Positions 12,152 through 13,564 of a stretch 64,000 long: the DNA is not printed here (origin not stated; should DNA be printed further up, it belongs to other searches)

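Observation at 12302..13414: Expanded, diverged nucleoside-diphosphate-kinase-fold protein (300+ aa) in a small variable region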

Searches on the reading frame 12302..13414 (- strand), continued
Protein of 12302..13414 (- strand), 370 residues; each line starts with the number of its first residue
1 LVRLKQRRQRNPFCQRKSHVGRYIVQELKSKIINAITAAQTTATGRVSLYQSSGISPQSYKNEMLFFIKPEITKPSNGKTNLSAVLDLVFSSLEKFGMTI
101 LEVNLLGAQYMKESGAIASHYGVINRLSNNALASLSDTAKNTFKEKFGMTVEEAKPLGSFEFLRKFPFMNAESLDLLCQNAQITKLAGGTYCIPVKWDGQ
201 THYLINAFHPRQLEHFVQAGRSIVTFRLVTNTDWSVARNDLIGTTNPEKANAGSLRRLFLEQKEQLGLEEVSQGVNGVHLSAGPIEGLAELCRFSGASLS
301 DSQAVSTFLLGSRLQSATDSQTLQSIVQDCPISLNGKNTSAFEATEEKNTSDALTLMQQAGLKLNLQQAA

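Call 48: search_protein_families(library=pfam, proteins=[P0125, P0167, P0215, P0124, P0128], max_evalue=0.01)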
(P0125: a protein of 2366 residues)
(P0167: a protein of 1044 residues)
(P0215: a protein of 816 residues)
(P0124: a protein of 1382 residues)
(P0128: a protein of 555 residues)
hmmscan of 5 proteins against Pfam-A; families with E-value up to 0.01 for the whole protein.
P0125 (2366 aa): 4 families
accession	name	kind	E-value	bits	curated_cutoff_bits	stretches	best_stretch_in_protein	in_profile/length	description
PF00334.24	NDK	-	3.5e-36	124.5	27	2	469-555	62-132/135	Nucleoside diphosphate kinase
PF13405.12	EF-hand_6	-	1.3e-05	24.9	25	0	2335-2361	1-27/30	EF-hand domain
PF13499.12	EF-hand_7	-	4e-05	24.3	30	1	2294-2359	1-65/67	EF-hand domain pair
PF00036.39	EF-hand_1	-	0.00013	21.7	25.4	1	2335-2361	1-27/29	EF hand domain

P0167 (1044 aa): 4 families
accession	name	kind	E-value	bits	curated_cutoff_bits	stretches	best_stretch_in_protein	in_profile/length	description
PF00334.24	NDK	-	1.1e-19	71.1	27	0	15-46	2-33/135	Nucleoside diphosphate kinase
PF08310.17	LGFP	-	0.00068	20.4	22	0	205-222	33-50/53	LGFP repeat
PF06969.22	HemN_C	-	0.0018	18.7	24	0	705-746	21-60/67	HemN C-terminal domain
PF23148.1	Gp77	-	0.0053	17.7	27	0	714-763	9-57/84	Podophage GP4 fiber-tail adaptor protein gp77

P0215 (816 aa): 1 family
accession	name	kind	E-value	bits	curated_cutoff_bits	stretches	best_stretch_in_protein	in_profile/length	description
PF00334.24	NDK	-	4e-12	46.6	27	0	669-732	80-131/135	Nucleoside diphosphate kinase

P0124 (1382 aa): 2 families
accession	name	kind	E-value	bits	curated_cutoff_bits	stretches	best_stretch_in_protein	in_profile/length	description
PF00334.24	NDK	-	8.4e-17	61.8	27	1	548-622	68-132/135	Nucleoside diphosphate kinase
PF22341.1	GSPE_N1E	-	0.00097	19.7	27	0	600-638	22-60/64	GSPII protein E, N1E domain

P0128 (555 aa): 0 families
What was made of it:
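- On Canonical Ndk (Pfam PF00334 / NCBIfam ndk equivalogs; EC 2.7.4.6): Only the eukaryotic multi-module relatives pass Pfam NDK, by summed score (call 48).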

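Call 51: list_cluster_members(proteins=[P0124, P0125, P0126, P0144, P0161, P0184, P0167, P0215, P0128, P0158])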
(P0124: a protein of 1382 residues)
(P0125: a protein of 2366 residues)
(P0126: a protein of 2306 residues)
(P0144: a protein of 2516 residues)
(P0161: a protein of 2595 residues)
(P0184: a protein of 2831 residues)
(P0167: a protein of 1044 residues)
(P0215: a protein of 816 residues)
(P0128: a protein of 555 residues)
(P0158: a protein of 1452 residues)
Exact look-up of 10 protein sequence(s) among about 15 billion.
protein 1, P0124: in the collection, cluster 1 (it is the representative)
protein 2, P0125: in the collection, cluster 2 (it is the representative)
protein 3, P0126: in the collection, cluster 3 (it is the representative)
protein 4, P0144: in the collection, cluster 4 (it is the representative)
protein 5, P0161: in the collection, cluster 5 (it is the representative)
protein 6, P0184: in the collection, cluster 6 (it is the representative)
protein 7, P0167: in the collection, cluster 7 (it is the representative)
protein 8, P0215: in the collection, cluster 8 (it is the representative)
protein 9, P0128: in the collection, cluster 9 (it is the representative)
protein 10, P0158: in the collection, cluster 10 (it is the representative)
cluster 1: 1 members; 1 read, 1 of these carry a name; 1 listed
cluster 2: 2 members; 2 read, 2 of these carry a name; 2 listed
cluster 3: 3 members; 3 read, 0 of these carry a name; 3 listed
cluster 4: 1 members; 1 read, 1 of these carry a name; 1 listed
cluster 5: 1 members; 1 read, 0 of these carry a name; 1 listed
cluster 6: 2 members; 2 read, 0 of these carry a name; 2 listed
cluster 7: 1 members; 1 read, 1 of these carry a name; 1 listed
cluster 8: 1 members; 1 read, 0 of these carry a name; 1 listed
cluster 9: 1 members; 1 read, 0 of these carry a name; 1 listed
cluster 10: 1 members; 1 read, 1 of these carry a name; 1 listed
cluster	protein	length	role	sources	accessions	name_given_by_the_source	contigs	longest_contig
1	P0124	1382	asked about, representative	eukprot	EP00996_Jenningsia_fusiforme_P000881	NODE_17_length_4595_cov_21.435988_g14_i0.p1 ...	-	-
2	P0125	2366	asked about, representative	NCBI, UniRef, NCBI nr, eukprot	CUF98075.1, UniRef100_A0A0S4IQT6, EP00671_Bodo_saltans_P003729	Hypothetical protein, putative [Bodo saltans] | EF-hand domain-containing protein n=1 Tax=Bodo saltans TaxID=75058 RepID=A0A0S4IQT6_BODSA | CUF98075.1 Hypothetical protein, putative [Bodo saltans]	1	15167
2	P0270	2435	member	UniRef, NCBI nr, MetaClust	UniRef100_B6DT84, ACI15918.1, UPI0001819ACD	EF-hand domain-containing protein n=1 Tax=Bodo saltans TaxID=75058 RepID=B6DT84_BODSA | hypothetical protein [Bodo saltans] | status=active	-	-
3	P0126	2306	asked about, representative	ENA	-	-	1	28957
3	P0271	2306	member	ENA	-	-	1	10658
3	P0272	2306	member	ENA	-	-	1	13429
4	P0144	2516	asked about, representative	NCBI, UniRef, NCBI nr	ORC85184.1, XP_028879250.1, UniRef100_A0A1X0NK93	uncharacterized protein TM35_000371570 [Trypanosoma theileri] | Nucleoside-diphosphate kinase n=1 Tax=Trypanosoma theileri TaxID=67003 ...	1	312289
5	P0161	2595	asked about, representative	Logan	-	-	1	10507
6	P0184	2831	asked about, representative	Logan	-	-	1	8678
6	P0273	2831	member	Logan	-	-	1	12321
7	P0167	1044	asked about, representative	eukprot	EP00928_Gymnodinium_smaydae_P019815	TRINITY_DN1762_c0_g1_i1.p1 TRINITY_DN1762_c0_g1~~TRINITY_DN1762_c0_g1_i1.p1 ORF ...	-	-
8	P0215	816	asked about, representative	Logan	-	-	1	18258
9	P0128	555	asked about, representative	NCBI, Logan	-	-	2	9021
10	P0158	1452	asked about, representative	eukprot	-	TRINITY_DN3373_c0_g1_i1.p1 TRINITY_DN3373_c0_g1~~TRINITY_DN3373_c0_g1_i1.p1 ORF ...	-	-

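Call 56: search_solved_structures(query=A2, max_evalue=10, show_alignments=2)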
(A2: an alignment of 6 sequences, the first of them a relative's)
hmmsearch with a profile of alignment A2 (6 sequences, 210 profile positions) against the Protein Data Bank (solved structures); distinct sequences matched with E-value up to 10: 3.
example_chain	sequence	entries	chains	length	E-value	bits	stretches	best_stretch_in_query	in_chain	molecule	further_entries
1brl_B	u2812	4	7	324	0.64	12.7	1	122-199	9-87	BACTERIAL LUCIFERASE | BETA2 LUCIFERASE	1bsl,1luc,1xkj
3fgc_B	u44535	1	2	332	0.65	12.7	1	122-199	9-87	Alkanal monooxygenase beta chain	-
3vot_A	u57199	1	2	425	0.88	12.2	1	124-179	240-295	L-amino acid ligase, BL00235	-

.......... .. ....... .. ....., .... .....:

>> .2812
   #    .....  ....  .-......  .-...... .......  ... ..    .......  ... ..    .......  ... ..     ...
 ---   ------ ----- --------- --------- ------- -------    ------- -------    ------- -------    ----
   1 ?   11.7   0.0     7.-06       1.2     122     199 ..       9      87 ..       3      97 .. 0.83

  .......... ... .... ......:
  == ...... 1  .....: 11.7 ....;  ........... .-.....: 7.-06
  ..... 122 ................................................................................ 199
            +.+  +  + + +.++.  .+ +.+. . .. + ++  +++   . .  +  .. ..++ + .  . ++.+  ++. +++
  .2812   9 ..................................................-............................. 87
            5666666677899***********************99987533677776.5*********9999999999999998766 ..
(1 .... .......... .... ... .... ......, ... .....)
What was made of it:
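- Tried and rejected: The c14 profile against the PDB by sequence gave nothing (call 56).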

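Call 57: search_protein_families(library=padloc, proteins=[P0001, L056:7214-7837:+, L034:9001-9960:+, L034:9973-11172:+, L034:11159-11983:+, L034:5798-7321:+], max_evalue=0.01)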
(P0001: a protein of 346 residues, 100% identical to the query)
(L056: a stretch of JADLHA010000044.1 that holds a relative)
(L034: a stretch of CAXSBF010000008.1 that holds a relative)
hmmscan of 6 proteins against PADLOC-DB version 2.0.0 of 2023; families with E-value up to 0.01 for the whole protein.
P0001 (346 aa): 0 families

L056:7214-7837:+ (207 aa): 0 families

L034:9001-9960:+ (319 aa): 0 families

L034:9973-11172:+ (399 aa): 0 families

L034:11159-11983:+ (274 aa): 0 families

L034:5798-7321:+ (507 aa): 2 families
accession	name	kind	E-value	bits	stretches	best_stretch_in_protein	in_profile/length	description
PDLC02759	SspA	-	1.4e-05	22.6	1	195-293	109-204/374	SspA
PDLC02657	DndA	-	4.5e-05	20.9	1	195-293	111-206/372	DndA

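Call 58: find_encoding_contigs(protein=P0003, flank=8000, max_places=2)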
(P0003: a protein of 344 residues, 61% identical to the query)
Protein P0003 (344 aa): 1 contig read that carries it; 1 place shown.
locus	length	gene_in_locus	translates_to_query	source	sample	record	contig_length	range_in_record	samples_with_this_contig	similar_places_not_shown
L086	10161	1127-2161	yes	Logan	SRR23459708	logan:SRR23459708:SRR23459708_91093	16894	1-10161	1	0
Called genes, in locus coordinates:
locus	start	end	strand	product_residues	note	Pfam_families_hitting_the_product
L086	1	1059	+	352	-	?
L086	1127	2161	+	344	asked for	-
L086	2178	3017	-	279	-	PF06574:FAD_syn, PF01687:Flavokinase (weak)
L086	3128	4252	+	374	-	PF12146:Hydrolase_4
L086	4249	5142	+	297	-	PF12146:Hydrolase_4, PF00561:Abhydrolase_1, PF12697:Abhydrolase_6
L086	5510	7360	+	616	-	PF01541:GIY-YIG (weak), PF27096:UvrC_M, PF02151:UVR, PF22920:UvrC_RNaseH, PF08459:UvrC_RNaseH_dom, PF14520:HHH_5, PF00633:HHH (faint), PF12826:HHH_2 (faint)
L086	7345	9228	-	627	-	-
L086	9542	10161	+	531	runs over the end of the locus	-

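Call 59: find_encoding_contigs(protein=P0004, flank=8000, max_places=2)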
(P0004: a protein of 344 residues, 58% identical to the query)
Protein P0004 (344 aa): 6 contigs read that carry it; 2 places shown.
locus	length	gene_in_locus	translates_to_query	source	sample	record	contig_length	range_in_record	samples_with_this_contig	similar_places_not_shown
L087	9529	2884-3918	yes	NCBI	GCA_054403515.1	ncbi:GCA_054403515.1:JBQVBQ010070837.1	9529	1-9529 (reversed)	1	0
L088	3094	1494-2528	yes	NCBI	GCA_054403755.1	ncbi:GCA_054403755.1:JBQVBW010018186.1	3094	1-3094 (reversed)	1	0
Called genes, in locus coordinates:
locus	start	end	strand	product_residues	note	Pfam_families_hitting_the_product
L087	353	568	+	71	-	-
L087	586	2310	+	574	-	PF02465:FliD_N, PF07196:Flagellin_IN, PF07195:FliD_C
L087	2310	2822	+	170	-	PF02561:FliS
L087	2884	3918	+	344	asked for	-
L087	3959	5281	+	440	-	PF09594:GT87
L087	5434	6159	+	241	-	PF06242:TrcR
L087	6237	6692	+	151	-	-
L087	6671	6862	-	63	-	PF04325:DUF465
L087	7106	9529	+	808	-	?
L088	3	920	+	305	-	?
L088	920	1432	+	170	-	PF02561:FliS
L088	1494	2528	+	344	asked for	-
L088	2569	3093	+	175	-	?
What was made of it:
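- The homologue P0004 directly follows fliD-fliS on the same strand, 62 bp after fliS (call 59).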

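Call 60: find_homologous_proteins(query=A2, max_evalue=0.001)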
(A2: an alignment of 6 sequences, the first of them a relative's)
Query A2 (6 sequences) (207 aa, profile of the alignment): 90 proteins with E <= 0.001 among 3786 candidates.
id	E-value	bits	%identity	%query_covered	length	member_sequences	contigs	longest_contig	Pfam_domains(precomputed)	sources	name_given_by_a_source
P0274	3.8e-100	352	97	100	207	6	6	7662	-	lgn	-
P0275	7.7e-100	351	95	100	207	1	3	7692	-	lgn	-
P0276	2.3e-98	346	67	100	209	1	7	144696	-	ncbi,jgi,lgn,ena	-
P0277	4.6e-98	345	80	99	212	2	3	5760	-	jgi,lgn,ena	-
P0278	2.6e-97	342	72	100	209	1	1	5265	-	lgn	-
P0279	1.1e-96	340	79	99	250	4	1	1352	-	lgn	-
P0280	2.2e-96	339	75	100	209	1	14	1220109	-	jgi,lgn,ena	jgi:hypothetical protein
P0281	3.7e-96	339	59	100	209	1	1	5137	-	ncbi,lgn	-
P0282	9.1e-96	337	76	99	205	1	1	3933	-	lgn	-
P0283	1.1e-95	337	77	99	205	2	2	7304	-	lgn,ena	-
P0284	1.3e-95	337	79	99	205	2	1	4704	-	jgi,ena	-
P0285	5.1e-95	335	73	100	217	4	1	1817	-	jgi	-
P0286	6.1e-95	335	76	99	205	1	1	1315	-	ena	-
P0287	6.5e-95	335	75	99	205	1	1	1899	-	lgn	-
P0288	4.6e-93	329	70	99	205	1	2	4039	-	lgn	-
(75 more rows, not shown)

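Call 73: search_protein_families(library=pfam, proteins=[L084:601-1185:+, L084:1198-2343:+, L084:2688-3677:+, L084:3935-5107:+, L084:5295-6536:-, L084:8968-9504:+, L084:9661-10659:+, L084:14292-15035:+, L084:15123-16238:+, L085:9716-10615:+], max_evalue=0.001)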
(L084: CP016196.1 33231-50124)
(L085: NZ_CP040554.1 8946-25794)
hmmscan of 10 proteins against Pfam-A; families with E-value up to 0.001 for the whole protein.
L084:601-1185:+ (194 aa): 1 family
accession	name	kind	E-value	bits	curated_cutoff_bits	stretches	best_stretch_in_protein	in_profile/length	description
PF01928.26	CYTH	-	1.7e-17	64.2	23.2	1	1-163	1-159/179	CYTH domain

L084:1198-2343:+ (381 aa): 1 family
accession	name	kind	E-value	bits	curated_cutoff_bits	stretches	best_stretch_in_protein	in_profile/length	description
PF14907.12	NTP_transf_5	-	8.5e-35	120.9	31.2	1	42-317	4-247/249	Uncharacterised nucleotidyltransferase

L084:2688-3677:+ (329 aa): 1 family
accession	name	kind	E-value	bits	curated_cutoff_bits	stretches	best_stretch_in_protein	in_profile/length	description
PF00296.26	Bac_luciferase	-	1.5e-42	146.6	27.9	1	10-303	21-313/314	Luciferase-like monooxygenase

L084:3935-5107:+ (390 aa): 1 family
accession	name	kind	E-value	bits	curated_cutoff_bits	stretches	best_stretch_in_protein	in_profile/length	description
PF13555.12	AAA_29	-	0.00028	21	27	0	159-193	15-50/61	P-loop containing region of AAA domain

L084:5295-6536:- (413 aa): 1 family
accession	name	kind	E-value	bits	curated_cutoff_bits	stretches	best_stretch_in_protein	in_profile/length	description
PF00144.29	Beta-lactamase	-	7.3e-48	163.9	27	1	74-382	11-318/329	Beta-lactamase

L084:8968-9504:+ (178 aa): 9 families
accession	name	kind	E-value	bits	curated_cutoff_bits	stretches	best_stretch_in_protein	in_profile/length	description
PF13238.12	AAA_18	-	1e-07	32.9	29.4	1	10-102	1-108/128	AAA domain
PF01202.28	SKI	-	2.4e-06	28.2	22.1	0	16-125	1-125/159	Shikimate kinase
PF13207.12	AAA_17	-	5e-06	27.3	27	1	13-37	1-25/136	AAA domain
PF24883.2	NPHP3_N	-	7.6e-05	23.4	24.8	1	9-46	24-60/164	Nephrocystin 3, N-terminal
PF13521.12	AAA_28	-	0.00017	22.3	27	0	9-36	1-28/164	AAA domain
PF00406.28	ADK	-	0.00018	22.1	26.8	0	12-35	1-24/151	Adenylate kinase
PF00931.28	NB-ARC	-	0.00031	20.5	23.5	0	9-104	20-68/248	NB-ARC domain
PF00005.33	ABC_tran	-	0.00048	21.2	25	0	7-32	11-36/137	ABC transporter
PF01712.25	dNK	-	0.00086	19.6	27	0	11-37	2-28/203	Deoxynucleoside kinase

L084:9661-10659:+ (332 aa): 3 families
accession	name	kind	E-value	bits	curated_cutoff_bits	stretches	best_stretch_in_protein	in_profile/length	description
PF01636.29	APH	-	1.9e-14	54.4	23.2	1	29-254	2-221/239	Phosphotransferase enzyme family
PF02958.26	EcKL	-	0.00013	21.8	22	1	154-247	167-265/294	Ecdysteroid kinase-like family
PF01633.27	Choline_kinase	-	0.00019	21.3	29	1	120-241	89-202/300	Choline/ethanolamine kinase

L084:14292-15035:+ (247 aa): 2 families
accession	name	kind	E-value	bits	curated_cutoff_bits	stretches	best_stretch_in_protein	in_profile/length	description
PF08282.18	Hydrolase_3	-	1.3e-17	64.9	20.9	1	11-233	21-242/255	haloacid dehalogenase-like hydrolase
PF05116.19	S6PP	-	0.00043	20.4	20.3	0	168-229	157-216/247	Sucrose-6F-phosphate phosphohydrolase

L084:15123-16238:+ (371 aa): 1 family
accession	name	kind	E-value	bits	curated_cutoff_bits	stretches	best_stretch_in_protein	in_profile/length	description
PF00587.30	tRNA-synt_2b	-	2.5e-09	37.9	29.3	1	191-352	21-178/179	tRNA synthetase class II core domain (G, H, P, S and T)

L085:9716-10615:+ (299 aa): 0 families
